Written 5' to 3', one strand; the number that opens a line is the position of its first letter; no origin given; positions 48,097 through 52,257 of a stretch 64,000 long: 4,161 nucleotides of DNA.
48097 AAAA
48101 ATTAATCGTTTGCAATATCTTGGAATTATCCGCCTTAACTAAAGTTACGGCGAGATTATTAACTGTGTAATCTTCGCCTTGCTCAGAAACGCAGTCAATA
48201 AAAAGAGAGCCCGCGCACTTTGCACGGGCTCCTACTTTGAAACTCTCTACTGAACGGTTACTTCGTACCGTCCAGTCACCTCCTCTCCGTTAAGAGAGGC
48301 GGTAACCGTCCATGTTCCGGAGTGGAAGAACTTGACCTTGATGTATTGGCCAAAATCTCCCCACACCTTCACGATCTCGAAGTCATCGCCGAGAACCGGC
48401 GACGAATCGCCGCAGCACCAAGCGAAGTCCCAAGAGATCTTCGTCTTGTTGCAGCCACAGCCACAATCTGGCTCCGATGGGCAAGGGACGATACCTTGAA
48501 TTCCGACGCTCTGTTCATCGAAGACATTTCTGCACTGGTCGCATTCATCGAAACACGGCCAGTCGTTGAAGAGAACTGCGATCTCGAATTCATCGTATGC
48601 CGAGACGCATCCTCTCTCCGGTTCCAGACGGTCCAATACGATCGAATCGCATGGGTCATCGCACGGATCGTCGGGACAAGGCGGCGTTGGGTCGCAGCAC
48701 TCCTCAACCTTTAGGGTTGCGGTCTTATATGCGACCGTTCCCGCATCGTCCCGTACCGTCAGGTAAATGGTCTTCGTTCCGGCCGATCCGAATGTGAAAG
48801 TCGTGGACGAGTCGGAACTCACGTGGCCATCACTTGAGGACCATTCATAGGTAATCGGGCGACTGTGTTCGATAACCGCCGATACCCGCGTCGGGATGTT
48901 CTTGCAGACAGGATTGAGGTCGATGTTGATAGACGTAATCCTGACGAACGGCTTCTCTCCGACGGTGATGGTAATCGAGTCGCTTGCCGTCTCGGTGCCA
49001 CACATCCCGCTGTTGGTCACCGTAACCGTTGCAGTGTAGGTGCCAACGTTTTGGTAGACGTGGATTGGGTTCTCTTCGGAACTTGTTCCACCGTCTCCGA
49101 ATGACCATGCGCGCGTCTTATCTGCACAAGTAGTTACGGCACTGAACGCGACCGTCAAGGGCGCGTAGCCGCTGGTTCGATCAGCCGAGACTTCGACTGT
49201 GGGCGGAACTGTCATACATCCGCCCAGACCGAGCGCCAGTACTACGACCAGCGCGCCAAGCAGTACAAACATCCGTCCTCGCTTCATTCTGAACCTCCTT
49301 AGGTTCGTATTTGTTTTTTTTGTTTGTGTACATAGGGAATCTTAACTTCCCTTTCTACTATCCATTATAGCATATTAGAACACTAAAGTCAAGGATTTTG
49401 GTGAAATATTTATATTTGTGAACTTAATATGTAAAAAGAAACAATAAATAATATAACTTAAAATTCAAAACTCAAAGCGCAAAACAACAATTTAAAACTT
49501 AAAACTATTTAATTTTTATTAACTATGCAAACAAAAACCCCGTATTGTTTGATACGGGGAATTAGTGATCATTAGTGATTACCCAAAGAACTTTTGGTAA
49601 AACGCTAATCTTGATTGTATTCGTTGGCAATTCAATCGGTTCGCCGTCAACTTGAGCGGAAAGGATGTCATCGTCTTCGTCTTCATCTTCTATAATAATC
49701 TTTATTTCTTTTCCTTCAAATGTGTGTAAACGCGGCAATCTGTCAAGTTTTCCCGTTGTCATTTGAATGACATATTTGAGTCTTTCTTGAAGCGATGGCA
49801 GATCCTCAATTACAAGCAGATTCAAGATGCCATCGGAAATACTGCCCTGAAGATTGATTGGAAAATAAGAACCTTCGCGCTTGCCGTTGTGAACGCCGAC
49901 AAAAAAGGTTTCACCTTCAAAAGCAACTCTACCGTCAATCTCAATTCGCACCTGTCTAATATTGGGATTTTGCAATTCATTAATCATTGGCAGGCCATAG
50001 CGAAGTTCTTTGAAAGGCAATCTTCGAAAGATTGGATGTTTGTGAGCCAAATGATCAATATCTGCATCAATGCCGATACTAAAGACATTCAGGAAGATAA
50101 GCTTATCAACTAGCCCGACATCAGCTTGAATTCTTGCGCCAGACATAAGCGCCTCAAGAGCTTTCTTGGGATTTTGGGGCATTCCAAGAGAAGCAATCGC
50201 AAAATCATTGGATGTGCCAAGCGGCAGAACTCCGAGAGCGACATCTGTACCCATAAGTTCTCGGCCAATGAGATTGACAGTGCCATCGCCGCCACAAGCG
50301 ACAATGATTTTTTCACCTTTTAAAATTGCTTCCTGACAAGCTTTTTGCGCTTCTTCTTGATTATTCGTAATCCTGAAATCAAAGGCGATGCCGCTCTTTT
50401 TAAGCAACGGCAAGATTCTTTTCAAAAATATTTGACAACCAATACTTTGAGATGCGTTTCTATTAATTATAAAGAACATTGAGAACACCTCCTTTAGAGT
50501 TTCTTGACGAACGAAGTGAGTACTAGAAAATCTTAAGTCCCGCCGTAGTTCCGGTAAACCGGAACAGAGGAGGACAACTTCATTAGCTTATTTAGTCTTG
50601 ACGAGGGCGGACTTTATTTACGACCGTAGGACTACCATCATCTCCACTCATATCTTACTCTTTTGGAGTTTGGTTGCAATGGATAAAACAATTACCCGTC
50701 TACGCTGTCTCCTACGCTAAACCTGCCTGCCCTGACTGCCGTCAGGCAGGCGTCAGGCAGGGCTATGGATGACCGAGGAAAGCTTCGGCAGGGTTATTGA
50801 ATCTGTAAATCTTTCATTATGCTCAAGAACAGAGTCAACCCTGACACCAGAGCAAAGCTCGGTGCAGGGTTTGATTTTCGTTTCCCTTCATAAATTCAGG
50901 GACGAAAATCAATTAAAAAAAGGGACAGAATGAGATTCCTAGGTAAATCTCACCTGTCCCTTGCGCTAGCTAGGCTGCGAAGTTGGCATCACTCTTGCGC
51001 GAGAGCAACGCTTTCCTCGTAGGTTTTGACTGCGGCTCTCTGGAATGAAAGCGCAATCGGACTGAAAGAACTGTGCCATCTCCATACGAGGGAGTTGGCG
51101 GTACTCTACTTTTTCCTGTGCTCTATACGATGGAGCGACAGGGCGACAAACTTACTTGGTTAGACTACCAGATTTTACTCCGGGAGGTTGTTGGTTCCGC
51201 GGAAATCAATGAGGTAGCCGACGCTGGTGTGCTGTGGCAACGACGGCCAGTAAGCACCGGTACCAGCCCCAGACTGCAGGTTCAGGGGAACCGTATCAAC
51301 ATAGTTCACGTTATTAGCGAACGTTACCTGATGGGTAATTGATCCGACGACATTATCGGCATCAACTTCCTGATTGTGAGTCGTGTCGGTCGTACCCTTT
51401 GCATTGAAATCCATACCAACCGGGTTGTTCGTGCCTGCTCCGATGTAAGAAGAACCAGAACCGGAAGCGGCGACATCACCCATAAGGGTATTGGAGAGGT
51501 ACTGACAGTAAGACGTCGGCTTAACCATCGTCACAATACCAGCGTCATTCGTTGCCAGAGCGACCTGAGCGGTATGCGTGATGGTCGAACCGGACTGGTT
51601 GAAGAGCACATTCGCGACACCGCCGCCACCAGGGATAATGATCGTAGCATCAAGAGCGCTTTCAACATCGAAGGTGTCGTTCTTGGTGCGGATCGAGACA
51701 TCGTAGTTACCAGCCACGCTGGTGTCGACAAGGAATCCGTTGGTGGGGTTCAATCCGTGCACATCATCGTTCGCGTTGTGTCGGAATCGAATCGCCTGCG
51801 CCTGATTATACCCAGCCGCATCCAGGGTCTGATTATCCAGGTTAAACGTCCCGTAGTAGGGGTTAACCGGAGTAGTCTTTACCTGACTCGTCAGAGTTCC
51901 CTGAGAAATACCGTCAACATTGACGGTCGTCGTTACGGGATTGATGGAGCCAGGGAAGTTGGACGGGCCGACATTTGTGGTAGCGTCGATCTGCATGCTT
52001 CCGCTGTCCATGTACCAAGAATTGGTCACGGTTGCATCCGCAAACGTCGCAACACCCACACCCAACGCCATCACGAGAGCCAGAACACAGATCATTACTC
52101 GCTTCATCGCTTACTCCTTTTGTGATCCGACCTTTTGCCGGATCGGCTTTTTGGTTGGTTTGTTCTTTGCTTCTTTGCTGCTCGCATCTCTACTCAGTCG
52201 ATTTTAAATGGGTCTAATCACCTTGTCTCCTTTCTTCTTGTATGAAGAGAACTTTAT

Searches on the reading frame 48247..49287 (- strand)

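Call 85: search_protein_families(library=pfam, proteins=[window:48247-49287:-], max_evalue=0.01)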
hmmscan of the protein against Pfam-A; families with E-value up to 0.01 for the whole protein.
window:48247-49287:- (346 aa): 3 families
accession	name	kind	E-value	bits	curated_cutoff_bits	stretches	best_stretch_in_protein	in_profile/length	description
PF18911.6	PKD_4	-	4.3e-22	78.4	27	2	27-107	2-85/85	PKD domain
PF00801.26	PKD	-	2.3e-17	63.2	23.5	2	31-93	2-68/80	PKD domain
PF16820.11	PKD_3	-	0.0033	17.7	26.3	0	139-178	27-66/68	PKD-like domain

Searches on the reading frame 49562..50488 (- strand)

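Call 85: search_protein_families(library=pfam, proteins=[window:49562-50488:-], max_evalue=0.01)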
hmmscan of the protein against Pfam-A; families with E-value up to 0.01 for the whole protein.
window:49562-50488:- (308 aa): 2 families
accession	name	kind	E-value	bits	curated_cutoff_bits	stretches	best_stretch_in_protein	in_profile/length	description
PF00781.29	DAGK_cat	-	6.9e-28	97.2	23.6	1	4-126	2-124/125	Diacylglycerol kinase catalytic domain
PF19279.4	YegS_C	-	7.2e-16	58.8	27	1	135-304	2-157/158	YegS C-terminal NAD kinase beta sandwich-like domain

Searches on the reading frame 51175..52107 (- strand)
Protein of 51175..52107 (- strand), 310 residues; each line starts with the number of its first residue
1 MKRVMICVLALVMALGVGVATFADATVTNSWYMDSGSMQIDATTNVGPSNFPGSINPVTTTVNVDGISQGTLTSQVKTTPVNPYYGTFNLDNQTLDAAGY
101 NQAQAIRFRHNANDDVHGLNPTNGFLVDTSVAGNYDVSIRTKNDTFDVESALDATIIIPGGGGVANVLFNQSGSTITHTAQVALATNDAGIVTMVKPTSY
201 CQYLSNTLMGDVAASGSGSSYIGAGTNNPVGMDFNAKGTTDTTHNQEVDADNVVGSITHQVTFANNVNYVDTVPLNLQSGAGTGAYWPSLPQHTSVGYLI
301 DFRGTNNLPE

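Call 72: find_homologous_proteins(query=window:51175-52107:-, max_evalue=1e-10)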
Query window:51175-52107:- (310 aa): 3 proteins with E <= 1e-10 among 2807 candidates.
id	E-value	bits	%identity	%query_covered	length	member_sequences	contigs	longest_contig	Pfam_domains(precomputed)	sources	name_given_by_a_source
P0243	4.2e-196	669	100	99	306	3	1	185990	-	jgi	jgi:hypothetical protein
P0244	1.3e-168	579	85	100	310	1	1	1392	-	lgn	-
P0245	2.1e-92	328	53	99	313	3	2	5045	-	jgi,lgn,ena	-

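Call 73: find_encoding_contigs(protein=P0244, flank=10000, max_places=3)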
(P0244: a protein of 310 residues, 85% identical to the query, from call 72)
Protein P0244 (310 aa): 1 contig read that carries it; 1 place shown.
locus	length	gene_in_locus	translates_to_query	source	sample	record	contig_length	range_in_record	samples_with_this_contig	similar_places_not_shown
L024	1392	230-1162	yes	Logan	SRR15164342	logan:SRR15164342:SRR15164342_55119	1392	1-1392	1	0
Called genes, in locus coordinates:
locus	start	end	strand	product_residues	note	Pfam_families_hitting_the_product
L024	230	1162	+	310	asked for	-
